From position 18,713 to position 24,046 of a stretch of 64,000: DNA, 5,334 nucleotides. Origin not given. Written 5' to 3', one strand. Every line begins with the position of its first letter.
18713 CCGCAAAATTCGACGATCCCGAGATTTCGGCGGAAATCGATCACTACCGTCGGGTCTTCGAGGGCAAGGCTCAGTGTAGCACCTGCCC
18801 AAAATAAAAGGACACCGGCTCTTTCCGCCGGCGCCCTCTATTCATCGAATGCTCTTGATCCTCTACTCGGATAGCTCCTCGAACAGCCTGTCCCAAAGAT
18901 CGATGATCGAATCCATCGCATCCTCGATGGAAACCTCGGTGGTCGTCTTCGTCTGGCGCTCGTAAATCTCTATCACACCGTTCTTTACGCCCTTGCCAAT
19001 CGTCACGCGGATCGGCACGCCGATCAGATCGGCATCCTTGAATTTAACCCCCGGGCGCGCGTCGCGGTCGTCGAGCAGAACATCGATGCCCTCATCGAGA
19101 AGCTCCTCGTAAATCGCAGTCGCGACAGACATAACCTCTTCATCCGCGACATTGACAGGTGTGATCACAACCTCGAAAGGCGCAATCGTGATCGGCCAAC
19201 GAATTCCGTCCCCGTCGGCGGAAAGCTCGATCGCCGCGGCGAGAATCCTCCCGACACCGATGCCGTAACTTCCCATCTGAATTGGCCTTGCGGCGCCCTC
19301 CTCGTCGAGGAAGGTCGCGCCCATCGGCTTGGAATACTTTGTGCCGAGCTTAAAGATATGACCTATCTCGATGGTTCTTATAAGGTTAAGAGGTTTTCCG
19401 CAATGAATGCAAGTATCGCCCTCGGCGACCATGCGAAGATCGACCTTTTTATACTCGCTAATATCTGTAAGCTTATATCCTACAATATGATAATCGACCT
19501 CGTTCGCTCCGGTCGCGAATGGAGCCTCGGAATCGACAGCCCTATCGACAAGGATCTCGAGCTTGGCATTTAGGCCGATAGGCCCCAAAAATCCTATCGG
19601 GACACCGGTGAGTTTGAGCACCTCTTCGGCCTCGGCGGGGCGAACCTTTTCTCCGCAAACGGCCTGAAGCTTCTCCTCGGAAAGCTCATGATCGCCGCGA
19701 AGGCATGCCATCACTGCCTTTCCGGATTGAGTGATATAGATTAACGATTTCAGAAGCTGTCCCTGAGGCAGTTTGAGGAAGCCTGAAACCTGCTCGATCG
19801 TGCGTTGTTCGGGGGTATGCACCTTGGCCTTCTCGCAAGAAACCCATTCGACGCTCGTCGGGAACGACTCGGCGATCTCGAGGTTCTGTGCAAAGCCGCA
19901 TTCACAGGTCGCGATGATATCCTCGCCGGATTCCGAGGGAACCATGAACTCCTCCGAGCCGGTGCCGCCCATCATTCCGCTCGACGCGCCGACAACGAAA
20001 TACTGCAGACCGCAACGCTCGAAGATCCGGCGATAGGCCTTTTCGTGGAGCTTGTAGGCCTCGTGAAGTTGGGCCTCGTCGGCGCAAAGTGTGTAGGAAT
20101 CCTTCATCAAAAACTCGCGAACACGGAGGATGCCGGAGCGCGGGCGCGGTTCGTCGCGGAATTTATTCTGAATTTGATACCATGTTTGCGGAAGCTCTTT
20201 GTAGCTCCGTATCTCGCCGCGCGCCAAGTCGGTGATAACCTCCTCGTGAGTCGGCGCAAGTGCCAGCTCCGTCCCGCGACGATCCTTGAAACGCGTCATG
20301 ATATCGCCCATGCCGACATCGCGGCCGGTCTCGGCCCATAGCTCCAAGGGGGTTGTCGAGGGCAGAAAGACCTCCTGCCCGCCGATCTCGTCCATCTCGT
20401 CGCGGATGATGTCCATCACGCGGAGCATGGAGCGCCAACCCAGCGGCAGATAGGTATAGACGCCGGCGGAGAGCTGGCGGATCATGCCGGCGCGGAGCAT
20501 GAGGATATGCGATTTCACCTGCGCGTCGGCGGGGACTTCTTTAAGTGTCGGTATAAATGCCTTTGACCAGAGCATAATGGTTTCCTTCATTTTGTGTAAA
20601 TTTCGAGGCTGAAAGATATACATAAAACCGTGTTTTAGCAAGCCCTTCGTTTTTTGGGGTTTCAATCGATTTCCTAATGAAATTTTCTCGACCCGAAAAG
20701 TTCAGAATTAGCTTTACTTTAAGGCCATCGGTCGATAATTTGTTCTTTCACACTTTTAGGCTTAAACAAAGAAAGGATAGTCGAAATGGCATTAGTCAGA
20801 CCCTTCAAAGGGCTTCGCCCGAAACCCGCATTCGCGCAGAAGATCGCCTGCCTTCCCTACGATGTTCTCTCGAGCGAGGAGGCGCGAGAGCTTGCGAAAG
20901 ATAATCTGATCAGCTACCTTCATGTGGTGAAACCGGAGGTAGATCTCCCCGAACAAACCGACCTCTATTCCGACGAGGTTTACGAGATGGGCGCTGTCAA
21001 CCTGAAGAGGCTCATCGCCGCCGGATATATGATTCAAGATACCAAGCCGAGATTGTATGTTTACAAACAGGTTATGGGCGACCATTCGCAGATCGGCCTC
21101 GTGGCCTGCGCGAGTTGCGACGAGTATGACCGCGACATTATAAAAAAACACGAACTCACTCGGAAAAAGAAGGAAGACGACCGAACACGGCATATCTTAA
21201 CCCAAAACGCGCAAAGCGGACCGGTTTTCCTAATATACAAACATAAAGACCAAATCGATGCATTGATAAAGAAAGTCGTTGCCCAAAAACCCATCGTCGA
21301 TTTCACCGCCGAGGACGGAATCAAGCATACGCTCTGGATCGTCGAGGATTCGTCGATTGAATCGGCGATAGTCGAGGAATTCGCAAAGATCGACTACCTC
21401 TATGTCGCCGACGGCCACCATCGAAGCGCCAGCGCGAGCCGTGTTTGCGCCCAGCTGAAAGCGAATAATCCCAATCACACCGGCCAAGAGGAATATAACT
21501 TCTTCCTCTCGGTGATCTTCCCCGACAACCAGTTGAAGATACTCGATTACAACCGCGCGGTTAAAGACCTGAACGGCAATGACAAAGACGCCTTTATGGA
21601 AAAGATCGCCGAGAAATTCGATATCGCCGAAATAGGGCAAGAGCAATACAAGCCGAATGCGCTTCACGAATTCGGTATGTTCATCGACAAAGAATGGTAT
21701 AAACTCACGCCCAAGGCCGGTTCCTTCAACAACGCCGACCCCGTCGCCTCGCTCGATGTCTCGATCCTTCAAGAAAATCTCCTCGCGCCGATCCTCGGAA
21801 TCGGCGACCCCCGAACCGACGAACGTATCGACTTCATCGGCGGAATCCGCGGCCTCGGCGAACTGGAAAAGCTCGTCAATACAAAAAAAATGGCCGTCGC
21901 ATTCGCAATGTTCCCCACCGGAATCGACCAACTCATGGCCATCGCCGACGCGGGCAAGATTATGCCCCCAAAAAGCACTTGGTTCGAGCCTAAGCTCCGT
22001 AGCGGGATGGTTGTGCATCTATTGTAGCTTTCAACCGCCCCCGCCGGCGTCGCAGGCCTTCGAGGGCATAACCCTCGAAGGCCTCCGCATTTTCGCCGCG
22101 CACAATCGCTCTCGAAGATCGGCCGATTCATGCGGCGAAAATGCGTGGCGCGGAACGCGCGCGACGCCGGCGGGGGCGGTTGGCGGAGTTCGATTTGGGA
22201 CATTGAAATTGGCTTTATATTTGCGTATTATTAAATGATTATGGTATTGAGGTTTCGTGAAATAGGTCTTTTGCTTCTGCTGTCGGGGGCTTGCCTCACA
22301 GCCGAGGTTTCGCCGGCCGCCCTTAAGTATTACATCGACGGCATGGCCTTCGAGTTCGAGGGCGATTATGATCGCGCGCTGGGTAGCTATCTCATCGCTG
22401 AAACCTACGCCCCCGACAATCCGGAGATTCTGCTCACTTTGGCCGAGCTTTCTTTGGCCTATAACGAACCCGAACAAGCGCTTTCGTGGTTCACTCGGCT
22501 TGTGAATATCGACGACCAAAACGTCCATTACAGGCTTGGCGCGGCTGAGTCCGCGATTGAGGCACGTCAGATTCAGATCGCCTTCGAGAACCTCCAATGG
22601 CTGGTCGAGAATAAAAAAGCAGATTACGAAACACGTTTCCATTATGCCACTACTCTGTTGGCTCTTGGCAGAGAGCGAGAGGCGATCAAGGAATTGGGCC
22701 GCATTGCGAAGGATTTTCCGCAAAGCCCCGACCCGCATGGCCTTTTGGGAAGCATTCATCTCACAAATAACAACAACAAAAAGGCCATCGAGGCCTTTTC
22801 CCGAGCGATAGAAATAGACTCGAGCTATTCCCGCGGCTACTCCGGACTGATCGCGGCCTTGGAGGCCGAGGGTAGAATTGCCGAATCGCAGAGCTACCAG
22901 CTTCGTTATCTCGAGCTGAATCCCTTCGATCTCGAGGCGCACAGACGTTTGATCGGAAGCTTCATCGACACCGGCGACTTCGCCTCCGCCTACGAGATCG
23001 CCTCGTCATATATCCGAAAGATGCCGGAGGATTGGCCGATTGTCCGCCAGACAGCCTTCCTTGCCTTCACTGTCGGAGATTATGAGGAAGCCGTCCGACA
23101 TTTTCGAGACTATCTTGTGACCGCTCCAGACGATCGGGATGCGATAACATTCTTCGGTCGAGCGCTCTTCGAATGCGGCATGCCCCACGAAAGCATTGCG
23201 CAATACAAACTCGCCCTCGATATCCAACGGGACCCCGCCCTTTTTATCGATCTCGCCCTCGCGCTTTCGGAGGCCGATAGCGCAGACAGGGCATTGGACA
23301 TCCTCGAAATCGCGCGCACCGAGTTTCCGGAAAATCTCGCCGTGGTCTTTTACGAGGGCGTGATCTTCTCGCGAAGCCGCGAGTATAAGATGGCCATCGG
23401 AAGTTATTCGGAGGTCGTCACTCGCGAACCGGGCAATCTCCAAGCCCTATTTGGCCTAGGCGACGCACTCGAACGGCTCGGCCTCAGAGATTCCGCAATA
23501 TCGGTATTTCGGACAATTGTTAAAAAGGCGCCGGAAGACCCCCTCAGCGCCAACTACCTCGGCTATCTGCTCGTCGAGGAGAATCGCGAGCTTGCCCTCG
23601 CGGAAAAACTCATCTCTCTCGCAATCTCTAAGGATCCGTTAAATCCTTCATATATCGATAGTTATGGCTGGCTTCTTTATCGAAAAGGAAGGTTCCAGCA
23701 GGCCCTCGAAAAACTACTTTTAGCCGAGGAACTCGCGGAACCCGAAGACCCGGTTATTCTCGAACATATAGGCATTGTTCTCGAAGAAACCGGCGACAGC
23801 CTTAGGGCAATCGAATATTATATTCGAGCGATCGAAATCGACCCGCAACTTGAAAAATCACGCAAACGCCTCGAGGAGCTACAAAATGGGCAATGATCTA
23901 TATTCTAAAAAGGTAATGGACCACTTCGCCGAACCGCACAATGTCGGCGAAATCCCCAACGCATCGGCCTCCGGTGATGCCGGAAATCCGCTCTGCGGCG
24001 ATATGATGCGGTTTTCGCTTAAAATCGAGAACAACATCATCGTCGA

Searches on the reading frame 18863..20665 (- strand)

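Call 17: search_protein_families(library=pfam, proteins=[window:18863-20665:-], max_evalue=0.00001)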
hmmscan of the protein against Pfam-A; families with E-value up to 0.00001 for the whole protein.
window:18863-20665:- (600 aa): 3 families
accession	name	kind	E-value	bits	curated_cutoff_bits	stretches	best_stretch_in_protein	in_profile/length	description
PF00587.30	tRNA-synt_2b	-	1.1e-33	117.3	29.3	1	126-480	3-177/179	tRNA synthetase class II core domain (G, H, P, S and T)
PF04073.20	tRNA_edit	-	4.3e-26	91.9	25.5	1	284-395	1-114/123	Aminoacyl-tRNA editing domain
PF03129.25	HGTP_anticodon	-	4.5e-21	75.3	21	1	498-588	1-92/94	Anticodon binding domain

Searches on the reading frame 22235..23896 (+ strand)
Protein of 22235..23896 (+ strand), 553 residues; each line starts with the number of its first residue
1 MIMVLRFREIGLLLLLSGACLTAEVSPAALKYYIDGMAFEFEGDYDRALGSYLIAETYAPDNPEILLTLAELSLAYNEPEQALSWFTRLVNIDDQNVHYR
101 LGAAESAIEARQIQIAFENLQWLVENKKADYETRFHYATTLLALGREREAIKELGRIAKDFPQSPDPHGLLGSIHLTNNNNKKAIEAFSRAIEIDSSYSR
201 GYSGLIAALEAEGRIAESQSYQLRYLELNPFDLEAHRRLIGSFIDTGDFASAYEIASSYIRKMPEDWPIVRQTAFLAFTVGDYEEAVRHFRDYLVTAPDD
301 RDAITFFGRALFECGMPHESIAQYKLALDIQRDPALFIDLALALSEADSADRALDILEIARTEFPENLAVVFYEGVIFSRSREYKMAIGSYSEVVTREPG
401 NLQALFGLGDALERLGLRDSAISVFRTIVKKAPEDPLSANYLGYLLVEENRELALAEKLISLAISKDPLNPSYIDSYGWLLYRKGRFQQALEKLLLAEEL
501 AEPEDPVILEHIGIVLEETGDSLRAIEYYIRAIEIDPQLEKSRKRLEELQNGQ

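Call 17: search_protein_families(library=pfam, proteins=[window:22235-23896:+], max_evalue=0.00001)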
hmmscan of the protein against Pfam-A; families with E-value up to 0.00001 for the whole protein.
window:22235-23896:+ (553 aa): 22 families
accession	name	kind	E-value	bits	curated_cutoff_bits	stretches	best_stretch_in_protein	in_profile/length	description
PF13432.12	TPR_16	-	6.8e-36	122.7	32.7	1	380-436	9-65/65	Tetratricopeptide repeat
PF14559.12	TPR_19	-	5.3e-34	116.8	25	1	42-100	4-62/68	Tetratricopeptide repeat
PF07719.23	TPR_2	-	9.2e-31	103.8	27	0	168-196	4-32/34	Tetratricopeptide repeat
PF13428.12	TPR_14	-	2e-29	99.5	23.5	0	403-443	2-42/44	Tetratricopeptide repeat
PF13181.12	TPR_8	-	4.3e-24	83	25.7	0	169-197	5-33/34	Tetratricopeptide repeat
PF00515.34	TPR_1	-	1.8e-23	81.8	27.8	0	168-198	4-34/34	Tetratricopeptide repeat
PF13414.12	TPR_11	-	6e-20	71.1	26.8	0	174-205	3-34/42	TPR repeat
PF13176.12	TPR_7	-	8.6e-20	69.5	27.9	0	404-436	1-35/36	Tetratricopeptide repeat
PF13174.12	TPR_6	-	3.5e-19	68.5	26.3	0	403-434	1-32/33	Tetratricopeptide repeat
PF23914.1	TPR_CcmH_CycH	-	4.5e-19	69.3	42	0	170-265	55-153/158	Cytochrome c-type biogenesis protein H TPR domain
PF13431.12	TPR_17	-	4.6e-19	67.5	24.4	0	463-492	5-34/34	Tetratricopeptide repeat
PF13424.12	TPR_12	-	4.7e-15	56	30.1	0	480-537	12-76/77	Tetratricopeptide repeat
PF20308.4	TPR-S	-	3.8e-14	53.5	27.6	0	128-205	15-96/102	Tetratricopeptide Repeats-Sensor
PF12895.13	ANAPC3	-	2.3e-13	50.6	27.2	0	55-121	12-80/82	Anaphase-promoting complex, cyclosome, subunit 3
PF13371.12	TPR_9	-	6.7e-12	45.7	35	0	246-303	8-65/73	Tetratricopeptide repeat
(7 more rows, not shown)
